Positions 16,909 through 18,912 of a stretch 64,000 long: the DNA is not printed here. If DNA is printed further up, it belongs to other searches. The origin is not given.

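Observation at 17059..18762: Rep-like protein with duplicated winged-helix domains and 8 intragenic 24-bp tandem repeats (iteron-like)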

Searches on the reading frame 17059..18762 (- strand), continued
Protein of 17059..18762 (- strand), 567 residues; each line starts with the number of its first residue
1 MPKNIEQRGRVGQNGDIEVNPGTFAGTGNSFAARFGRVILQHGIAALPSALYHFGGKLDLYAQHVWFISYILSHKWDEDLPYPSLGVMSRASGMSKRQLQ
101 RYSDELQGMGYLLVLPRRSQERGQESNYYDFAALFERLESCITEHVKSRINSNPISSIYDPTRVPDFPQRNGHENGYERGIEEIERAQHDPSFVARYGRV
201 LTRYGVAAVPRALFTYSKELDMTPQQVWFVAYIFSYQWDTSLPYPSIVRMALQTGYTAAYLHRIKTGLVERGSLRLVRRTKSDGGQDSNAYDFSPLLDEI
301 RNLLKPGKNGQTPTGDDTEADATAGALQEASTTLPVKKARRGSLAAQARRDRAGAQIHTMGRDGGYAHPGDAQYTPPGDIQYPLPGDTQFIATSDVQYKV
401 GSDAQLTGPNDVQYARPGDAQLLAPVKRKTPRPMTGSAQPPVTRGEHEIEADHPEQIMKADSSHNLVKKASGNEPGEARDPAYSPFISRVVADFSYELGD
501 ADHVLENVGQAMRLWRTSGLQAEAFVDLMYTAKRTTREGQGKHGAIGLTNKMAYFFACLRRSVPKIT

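Call 33: search_solved_structures(query=A1, max_evalue=10, show_alignments=2)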
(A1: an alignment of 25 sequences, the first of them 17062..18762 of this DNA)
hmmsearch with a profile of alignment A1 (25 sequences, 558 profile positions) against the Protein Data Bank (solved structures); distinct sequences matched with E-value up to 10: 3.
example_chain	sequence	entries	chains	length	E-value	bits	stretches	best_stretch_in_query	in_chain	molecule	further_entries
8hcy_C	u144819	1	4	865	0.87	11.6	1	114-177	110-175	Dot/Icm secretion system substrate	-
8i02_D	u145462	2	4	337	4.2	9.3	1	354-455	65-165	Chromatin modification-related protein eaf3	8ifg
9qks_C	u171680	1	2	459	5.4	9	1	271-375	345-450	ESX secretion system protein YukC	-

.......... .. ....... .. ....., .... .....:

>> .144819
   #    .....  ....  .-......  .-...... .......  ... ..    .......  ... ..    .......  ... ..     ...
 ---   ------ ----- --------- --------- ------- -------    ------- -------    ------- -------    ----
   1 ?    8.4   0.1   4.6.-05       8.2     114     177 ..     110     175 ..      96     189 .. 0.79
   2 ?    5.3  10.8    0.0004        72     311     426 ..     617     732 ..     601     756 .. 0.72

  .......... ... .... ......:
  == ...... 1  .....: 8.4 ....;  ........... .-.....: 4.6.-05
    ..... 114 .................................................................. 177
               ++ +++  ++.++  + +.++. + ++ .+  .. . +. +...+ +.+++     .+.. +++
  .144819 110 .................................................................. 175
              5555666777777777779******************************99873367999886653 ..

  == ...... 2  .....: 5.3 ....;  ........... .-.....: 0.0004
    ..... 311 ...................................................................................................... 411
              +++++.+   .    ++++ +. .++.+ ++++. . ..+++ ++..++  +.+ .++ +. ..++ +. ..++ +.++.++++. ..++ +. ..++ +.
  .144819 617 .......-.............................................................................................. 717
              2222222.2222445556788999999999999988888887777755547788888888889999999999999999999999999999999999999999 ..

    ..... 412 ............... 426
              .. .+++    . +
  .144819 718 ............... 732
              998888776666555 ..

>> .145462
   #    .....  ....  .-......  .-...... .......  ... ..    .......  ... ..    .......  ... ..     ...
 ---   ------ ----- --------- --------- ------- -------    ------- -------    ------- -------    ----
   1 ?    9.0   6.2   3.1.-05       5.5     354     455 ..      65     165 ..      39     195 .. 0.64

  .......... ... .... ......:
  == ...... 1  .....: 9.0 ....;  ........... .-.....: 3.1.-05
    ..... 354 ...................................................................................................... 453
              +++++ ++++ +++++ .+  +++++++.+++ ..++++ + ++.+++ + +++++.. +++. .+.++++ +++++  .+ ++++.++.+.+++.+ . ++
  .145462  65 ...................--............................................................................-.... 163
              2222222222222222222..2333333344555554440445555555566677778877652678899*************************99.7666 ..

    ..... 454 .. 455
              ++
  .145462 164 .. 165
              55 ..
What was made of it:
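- Tried and rejected: A profile search of PDB sequences gave nothing meaningful (call 33).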

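Call 45: predict_structure(alignment_id=A1)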
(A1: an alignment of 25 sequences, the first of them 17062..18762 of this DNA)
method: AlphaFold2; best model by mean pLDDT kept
length: 567 residues; sequences in the alignment: 25
mean_pLDDT: 59.9   pTM: 0.43
mean pLDDT of the five models: 59.9, 59.8, 58.9, 55.3, 54.8
residues with pLDDT >= 90: 61; 70-90: 172; 50-70: 90; < 50: 244
segments of 3 or more residues with pLDDT < 50: 1-29, 38-40, 42-44, 151-184, 308-344, 346-348, 350-479
pLDDT, mean of each block of 10 residues (from residue 1): 34 31 37 50 56 80 85 61 78 87 89 77 71 80 68 38 38 40 51 64 65 82 87 68 69 83 90 80 68 83 64 33 32 38 48 41 31 34 30 29 32 33 34 36 34 34 34 38 84 91 92 90 92 89 71 92 72
secondary structure, 60 per line:
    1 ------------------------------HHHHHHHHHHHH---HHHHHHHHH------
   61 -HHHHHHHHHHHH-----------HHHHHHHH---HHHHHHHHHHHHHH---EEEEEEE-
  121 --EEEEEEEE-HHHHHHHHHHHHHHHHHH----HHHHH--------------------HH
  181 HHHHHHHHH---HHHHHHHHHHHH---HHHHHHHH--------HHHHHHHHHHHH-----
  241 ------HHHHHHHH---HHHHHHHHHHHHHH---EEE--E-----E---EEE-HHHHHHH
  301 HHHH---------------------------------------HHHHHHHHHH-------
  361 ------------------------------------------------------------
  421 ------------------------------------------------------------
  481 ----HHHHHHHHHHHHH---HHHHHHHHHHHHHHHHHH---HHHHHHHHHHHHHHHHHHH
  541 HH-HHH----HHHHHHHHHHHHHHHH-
elements in order: H31-42 H46-54 H62-73 H85-92 H96-109 E113-119 E123-130 H132-149 H154-158 H179-189 H193-204 H208-215 H224-235 H247-254 H258-271 E275-277 E290-292 H294-304 H344-353 H485-497 H501-518 H522-542 H551-566
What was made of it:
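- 18316..18672 (-): Winged-helix domain 1 (aa 31-149). AF2 secondary structure and pLDDT 70-89 (call 45).
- On DnaD_N / HTH_36 winged-helix domains: The AF2 model has two helix-helix-helix-strand-strand domains (call 45).
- The linker is predicted disordered (call 45), and repeats are common in such regions.
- Tried and rejected: The beta-solenoid idea was rejected because the region is predicted disordered (call 45).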

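Call 51: fold_search(model_id=the predicted structure, library=pdb)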
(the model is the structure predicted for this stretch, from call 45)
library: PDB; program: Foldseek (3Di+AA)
matches with E <= 10: 806; with E <= 0.001: 0
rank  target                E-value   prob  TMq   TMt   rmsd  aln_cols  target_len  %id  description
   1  9a5c_B                2.2e-02  0.98  0.16  0.35  32.6       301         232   11  Integrative model of GLPD-DNAD by crosslinking MS and deep learning (released 2024-09-18)
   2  1p4x                  2.6e-02  0.91  0.14  0.25  11.8       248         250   14  Crystal structure of SarS protein from Staphylococcus Aureus (released 2003-07-08)
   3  2v79_B                3.4e-02  1.00  0.15  0.63   8.8       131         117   12  Crystal Structure of the N-terminal domain of DnaD from Bacillus Subtilis (released 2008-01-15)
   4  2v79_A                5.0e-02  1.00  0.15  0.64   8.8       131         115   12  Crystal Structure of the N-terminal domain of DnaD from Bacillus Subtilis (released 2008-01-15)
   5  8cli_A                1.3e-01  0.30  0.08  0.08  19.2       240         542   11  TFIIIC TauB-DNA monomer (released 2023-06-21)
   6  5cyv_B                1.5e-01  0.89  0.13  0.41  15.4       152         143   11  Crystal structure of CouR from Rhodococcus jostii RHA1 bound to p-coumaroyl-CoA (released 2015-08-12)
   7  3gfj                  1.8e-01  0.85  0.13  0.39  10.5       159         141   14  Crystal structure of the ST1710 mutant (R89A) protein (released 2009-08-25)
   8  3nqo_A                1.8e-01  0.72  0.13  0.34  18.1       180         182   17  Crystal structure of a MarR family transcriptional regulator (CD1569) from Clostridium difficile 630 at 2.20 A resolut (released 2010-07-21)
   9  2quf_A                1.8e-01  0.35  0.11  0.24  16.7       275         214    7  Crystal Structure of Transcription Factor AXXA-PF0095 from Pyrococcus furiosus (released 2008-08-05)
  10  2nyx_B                1.9e-01  0.90  0.15  0.44  14.0       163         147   14  Crystal structure of RV1404 from Mycobacterium tuberculosis (released 2006-12-05)
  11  3gfm                  1.9e-01  0.80  0.13  0.37  10.6       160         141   14  Crystal structure of the ST1710 mutant (K91A) protein (released 2009-08-25)
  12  7krh                  2.0e-01  0.87  0.13  0.39   9.0       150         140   13  Crystal structure of the MarR family transcriptional regulator from Variovorax paradoxus with S28A and R46A mutations (released 2021-12-01)
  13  3gfi_A                2.0e-01  0.87  0.15  0.42  12.7       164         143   14  Crystal structure of ST1710 complexed with its promoter DNA (released 2009-08-25)
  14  2nyx_A                2.0e-01  0.85  0.14  0.41  15.0       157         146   16  Crystal structure of RV1404 from Mycobacterium tuberculosis (released 2006-12-05)
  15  3gfl                  2.0e-01  0.77  0.13  0.37  10.5       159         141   14  Crystal structure of the ST1710 mutant (R90A) protein (released 2009-08-25)
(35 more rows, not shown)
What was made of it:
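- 17851..18186 (-): Winged-helix domain 2 (aa 193-304), paralogue of domain 1. The DnaD N-terminal domain (2v79) is among the top Foldseek hits for the whole-chain model: probability 1.0, TM 0.63, E 0.03 (call 51).
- On DnaD_N / HTH_36 winged-helix domains: The top Foldseek PDB hits include DnaD 9a5c_B and DnaD NTD 2v79, with probability 1.0 and TM 0.63-0.64 normalised to the target (call 51).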

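Call 52: search_protein_families(library=pfam, alignment_id=A1, max_evalue=0.1)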
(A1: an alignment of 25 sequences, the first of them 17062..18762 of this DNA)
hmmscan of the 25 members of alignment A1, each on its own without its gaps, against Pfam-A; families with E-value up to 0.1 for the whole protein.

A. member 1, window:17062-18762:- (567 aa): 2 families
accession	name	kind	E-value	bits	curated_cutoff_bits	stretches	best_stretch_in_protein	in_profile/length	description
PF13730.12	HTH_36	-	4.1e-05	23.7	25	1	68-112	11-55/55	Helix-turn-helix domain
PF21984.2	DnaD_N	-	0.00013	22.5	27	1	209-305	1-95/101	DnaD N-terminal domain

B. families by the number of members that match (of 25 scanned): 20 families
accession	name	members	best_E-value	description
PF13730.12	HTH_36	25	2.4e-12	Helix-turn-helix domain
PF21984.2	DnaD_N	24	2.4e-15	DnaD N-terminal domain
PF03428.19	RP-C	8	2.7e-05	Replication protein C N-terminal domain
PF09339.16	HTH_IclR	7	0.00041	IclR helix-turn-helix domain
PF12802.13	MarR_2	4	0.00024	MarR family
PF11638.13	DnaA_N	3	4.4e-16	DnaA N-terminal domain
PF00376.29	MerR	2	0.0009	MerR family regulatory protein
PF18024.7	HTH_50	2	0.018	Helix-turn-helix domain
PF24409.1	wHTH-PRTase_assc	1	0.011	wHTH-PRTase associated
PF20253.3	DUF6604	1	0.019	Family of unknown function (DUF6604)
PF02868.21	Peptidase_M4_C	1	0.02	Thermolysin metallopeptidase, alpha-helical domain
PF12844.13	HTH_19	1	0.021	Helix-turn-helix domain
PF15953.10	PDU_like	1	0.027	Putative propanediol utilisation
PF03286.19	Pox_Ag35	1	0.031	Pox virus Ag35 surface protein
PF19831.4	DUF6312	1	0.041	Family of unknown function (DUF6312)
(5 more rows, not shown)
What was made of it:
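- On DnaD_N / HTH_36 winged-helix domains (Pfam PF21984, PF13730): 24-25 of 25 members match at E <= 0.1 (call 52).
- RepC N-terminal domain (RP-C) hits are marginal, in 8 of 25 members (call 52).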

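Call 59: search_dna_similar(query=window:17059-18762:-, collection=plasmids, mode=protein, max_evalue=0.001, max_rows=25)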
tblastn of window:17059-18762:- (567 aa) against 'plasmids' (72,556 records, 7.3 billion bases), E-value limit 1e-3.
Records with a match: 53; places in all: 55; records where one place covers at least 80% of the query: 0.
Best place of each record, by identity: <60% 53.
By first word of the organism name: Escherichia 11; Salmonella 6; Klebsiella 6; Pantoea 3; Pseudomonas 2; Bosea 2; Mesorhizobium 2; Alicyclobacillus 2; Sphingomonas 2; Sinorhizobium 1; and 16 more.
By predicted mobility (MOB-suite, as given by PLSDB): non-mobilizable 24; mobilizable 20; conjugative 9.
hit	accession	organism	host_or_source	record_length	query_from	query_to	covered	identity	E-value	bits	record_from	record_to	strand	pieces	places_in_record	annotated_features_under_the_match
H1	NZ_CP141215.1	Sinorhizobium meliloti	alfalfa,Isolate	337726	1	303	44%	29.6%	2e-9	124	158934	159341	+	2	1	helix-turn-helix domain-containing protein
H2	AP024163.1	Ralstonia solanacearum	Curcuma aromatica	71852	34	303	39%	29.8%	8e-9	124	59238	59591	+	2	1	hypothetical protein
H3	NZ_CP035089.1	Pseudomonas viciae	Vicia faba,whole organsim,rhizosphere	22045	34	305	40%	28.6%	7e-8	114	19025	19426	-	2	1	helix-turn-helix domain-containing protein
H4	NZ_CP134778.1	Bosea sp. 685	Astragalus umbellatus,cell culture,root ...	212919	21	303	40%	28.8%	2e-8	121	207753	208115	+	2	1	helix-turn-helix domain-containing protein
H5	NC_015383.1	Burkholderia gladioli BSR3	-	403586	34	303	39%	29.3%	5e-10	124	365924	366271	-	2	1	helix-turn-helix domain-containing protein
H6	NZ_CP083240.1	Ancylobacter polymorphus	activated sludge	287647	11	303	42%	27.1%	2e-8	116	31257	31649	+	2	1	helix-turn-helix domain-containing protein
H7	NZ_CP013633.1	Rhizobium sp. N324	Phaseolus vulgaris,Whole ...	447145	16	303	41%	27.8%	5e-8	118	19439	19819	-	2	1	helix-turn-helix domain-containing protein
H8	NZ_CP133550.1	Pleionea sp. HL-JVS1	cell culture,stomach of juvenile ...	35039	31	308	42%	26.9%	2e-7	118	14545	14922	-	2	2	helix-turn-helix domain-containing protein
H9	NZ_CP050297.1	Mesorhizobium huakuii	Oxytropis kamtschatica,cell ...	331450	13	303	41%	27.0%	2e-7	112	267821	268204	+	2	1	helix-turn-helix domain-containing protein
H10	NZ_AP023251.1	Mesorhizobium sp. 131-2-5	Lotus japonicus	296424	18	303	41%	26.7%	7e-8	113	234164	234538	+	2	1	helix-turn-helix domain-containing protein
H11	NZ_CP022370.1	Bosea sp. AS-1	-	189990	35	303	38%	27.0%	1e-6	109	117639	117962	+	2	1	helix-turn-helix domain-containing protein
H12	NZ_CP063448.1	Novosphingobium sp. ES2-1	mixed culture,activated sludge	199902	20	138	21%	30.8%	2e-7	62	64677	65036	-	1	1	helix-turn-helix domain-containing protein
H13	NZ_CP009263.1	Vibrio vulnificus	-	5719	13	147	24%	26.5%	6e-6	57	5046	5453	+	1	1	helix-turn-helix domain-containing protein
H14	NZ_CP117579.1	Escherichia albertii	whole organism,bird (unidentified ...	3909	30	156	22%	28.0%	1e-3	50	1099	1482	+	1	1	helix-turn-helix domain-containing protein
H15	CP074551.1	Enterobacter cloacae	Homo sapiens,urine cc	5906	18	174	28%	22.6%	5e-4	51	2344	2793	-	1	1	helix-turn-helix domain-containing protein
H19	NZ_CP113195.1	Klebsiella pneumoniae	chicken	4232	42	165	22%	28.5%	3e-5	55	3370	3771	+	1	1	helix-turn-helix domain-containing protein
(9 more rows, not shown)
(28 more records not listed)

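Call 61: get_annotated_region(hit=H19, flank=2500)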
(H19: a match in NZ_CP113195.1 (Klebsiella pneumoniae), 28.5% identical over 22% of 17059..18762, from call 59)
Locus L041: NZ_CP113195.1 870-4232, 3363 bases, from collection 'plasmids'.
description: Klebsiella pneumoniae strain SXC4-2 plasmid pSXC4-2_4, complete sequence
organism: Klebsiella pneumoniae (NCBI taxid 573)
taxonomy: Bacteria; Pseudomonadota; Gammaproteobacteria; Enterobacterales; Enterobacteriaceae; Klebsiella; Klebsiella pneumoniae
host: -; source: chicken; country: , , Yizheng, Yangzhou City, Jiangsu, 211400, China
typing (MOB-suite, as given by PLSDB): non-mobilizable; replicon ColRNAI_rep_cluster_1987
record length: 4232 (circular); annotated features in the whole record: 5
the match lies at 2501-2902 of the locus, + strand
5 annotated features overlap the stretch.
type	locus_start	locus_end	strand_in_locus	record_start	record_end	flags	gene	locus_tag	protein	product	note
CDS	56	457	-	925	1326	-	-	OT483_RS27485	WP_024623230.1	helix-turn-helix domain-containing protein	-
CDS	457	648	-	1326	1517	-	-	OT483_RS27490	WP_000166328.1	Rop family plasmid primer RNA-binding protein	-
CDS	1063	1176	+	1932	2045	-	-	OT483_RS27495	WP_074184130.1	replication initiation protein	-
CDS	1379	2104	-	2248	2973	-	-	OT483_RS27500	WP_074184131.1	NYN domain-containing protein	-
CDS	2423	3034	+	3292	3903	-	-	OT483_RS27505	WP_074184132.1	helix-turn-helix domain-containing protein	-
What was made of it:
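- Tried and rejected: One checked plasmid was ColE1-type and uninformative (calls 59, 61).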

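Call 69: search_protein_families(library=pfam, proteins=[P0014, P0017, P0022, P0025, P0028, P0043, P0044, P0062, P0094, P0101], max_evalue=0.01)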
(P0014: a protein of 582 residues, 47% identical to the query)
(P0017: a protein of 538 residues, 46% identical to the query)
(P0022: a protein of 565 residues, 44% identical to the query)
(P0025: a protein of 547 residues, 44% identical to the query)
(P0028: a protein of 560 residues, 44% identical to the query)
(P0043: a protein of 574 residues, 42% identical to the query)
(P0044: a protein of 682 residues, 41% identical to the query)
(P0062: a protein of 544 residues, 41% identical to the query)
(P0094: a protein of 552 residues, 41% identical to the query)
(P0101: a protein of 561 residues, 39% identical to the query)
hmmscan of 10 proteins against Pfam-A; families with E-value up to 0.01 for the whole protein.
P0014 (582 aa): 3 families
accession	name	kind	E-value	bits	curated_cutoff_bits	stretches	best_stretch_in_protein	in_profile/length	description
PF21984.2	DnaD_N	-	1e-11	45.3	27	2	62-156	1-93/101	DnaD N-terminal domain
PF13730.12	HTH_36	-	1.2e-08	35.1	25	1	75-127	3-55/55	Helix-turn-helix domain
PF09339.16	HTH_IclR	-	0.0097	16.1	22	0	99-128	20-49/52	IclR helix-turn-helix domain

P0017 (538 aa): 3 families
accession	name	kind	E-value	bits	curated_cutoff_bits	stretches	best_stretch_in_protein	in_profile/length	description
PF13730.12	HTH_36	-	2.4e-12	46.9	25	2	74-127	2-55/55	Helix-turn-helix domain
PF21984.2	DnaD_N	-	3.9e-11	43.5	27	2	63-158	2-95/101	DnaD N-terminal domain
PF03428.19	RP-C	-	0.00055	20.2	24.4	0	206-266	33-100/175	Replication protein C N-terminal domain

P0022 (565 aa): 3 families
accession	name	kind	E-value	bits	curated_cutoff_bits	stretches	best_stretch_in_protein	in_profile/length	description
PF21984.2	DnaD_N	-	3.9e-11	43.5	27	2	206-301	1-94/101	DnaD N-terminal domain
PF13730.12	HTH_36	-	1.9e-09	37.6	25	1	79-131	3-55/55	Helix-turn-helix domain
PF03428.19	RP-C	-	4.2e-05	23.9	24.4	0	208-283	31-110/175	Replication protein C N-terminal domain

P0025 (547 aa): 4 families
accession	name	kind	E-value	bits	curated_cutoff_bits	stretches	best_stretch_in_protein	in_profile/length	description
PF13730.12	HTH_36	-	3.7e-11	43.1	25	1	88-132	11-55/55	Helix-turn-helix domain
PF21984.2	DnaD_N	-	3.9e-11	43.5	27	2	67-163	1-95/101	DnaD N-terminal domain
PF03428.19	RP-C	-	2.7e-05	24.5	24.4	0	102-161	71-139/175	Replication protein C N-terminal domain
PF09339.16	HTH_IclR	-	0.0065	16.7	22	0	104-133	20-49/52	IclR helix-turn-helix domain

P0028 (560 aa): 3 families
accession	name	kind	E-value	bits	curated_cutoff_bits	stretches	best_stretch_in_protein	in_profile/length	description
PF21984.2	DnaD_N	-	7.4e-11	42.6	27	2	61-156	1-94/101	DnaD N-terminal domain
PF13730.12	HTH_36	-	8.1e-09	35.6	25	1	73-123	2-52/55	Helix-turn-helix domain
PF03428.19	RP-C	-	0.003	17.8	24.4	0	96-127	71-102/175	Replication protein C N-terminal domain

P0043 (574 aa): 2 families
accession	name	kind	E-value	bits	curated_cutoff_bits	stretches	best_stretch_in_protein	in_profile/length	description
PF21984.2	DnaD_N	-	1.4e-07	32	27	1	214-308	3-95/101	DnaD N-terminal domain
PF13730.12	HTH_36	-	0.00074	19.7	25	1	224-277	2-55/55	Helix-turn-helix domain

P0044 (682 aa): 3 families
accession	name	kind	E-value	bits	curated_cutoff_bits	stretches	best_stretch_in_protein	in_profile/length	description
PF11638.13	DnaA_N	-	4.4e-16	58.8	24.6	1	602-662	2-63/65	DnaA N-terminal domain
PF21984.2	DnaD_N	-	1.2e-06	29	27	1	218-319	1-100/101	DnaD N-terminal domain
PF13730.12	HTH_36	-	0.0019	18.4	25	0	115-142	28-55/55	Helix-turn-helix domain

P0062 (544 aa): 2 families
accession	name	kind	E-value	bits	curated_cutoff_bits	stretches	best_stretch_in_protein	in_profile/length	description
PF21984.2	DnaD_N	-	1.5e-08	35.2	27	1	44-145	1-100/101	DnaD N-terminal domain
PF13730.12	HTH_36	-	6.9e-08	32.6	25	1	56-109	2-55/55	Helix-turn-helix domain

P0094 (552 aa): 2 families
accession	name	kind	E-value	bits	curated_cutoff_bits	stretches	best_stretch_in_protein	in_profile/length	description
PF21984.2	DnaD_N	-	7.5e-11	42.6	27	1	216-312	1-95/101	DnaD N-terminal domain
PF13730.12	HTH_36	-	4e-05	23.8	25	0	228-281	2-55/55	Helix-turn-helix domain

P0101 (561 aa): 2 families
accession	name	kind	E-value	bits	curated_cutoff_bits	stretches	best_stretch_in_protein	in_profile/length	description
PF21984.2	DnaD_N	-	5.1e-08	33.5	27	0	220-319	1-98/101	DnaD N-terminal domain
PF13730.12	HTH_36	-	0.00081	19.6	25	0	233-285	3-55/55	Helix-turn-helix domain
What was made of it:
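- On DnaD_N / HTH_36 winged-helix domains (Pfam PF21984, PF13730): Homologues at 40-47% identity pass clearly: DnaD_N up to 45.3 bits, with both domains matched, and HTH_36 up to 46.9 bits (call 69).
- On repABC (RepC): It is marginal in 8 of 25 members, best 24.5 bits against a threshold of 24.4 (calls 52, 69).
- Some members carry DnaA domain I (call 69). The best fold and Pfam matches are to the DnaD N-terminal domain (calls 51, 69).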
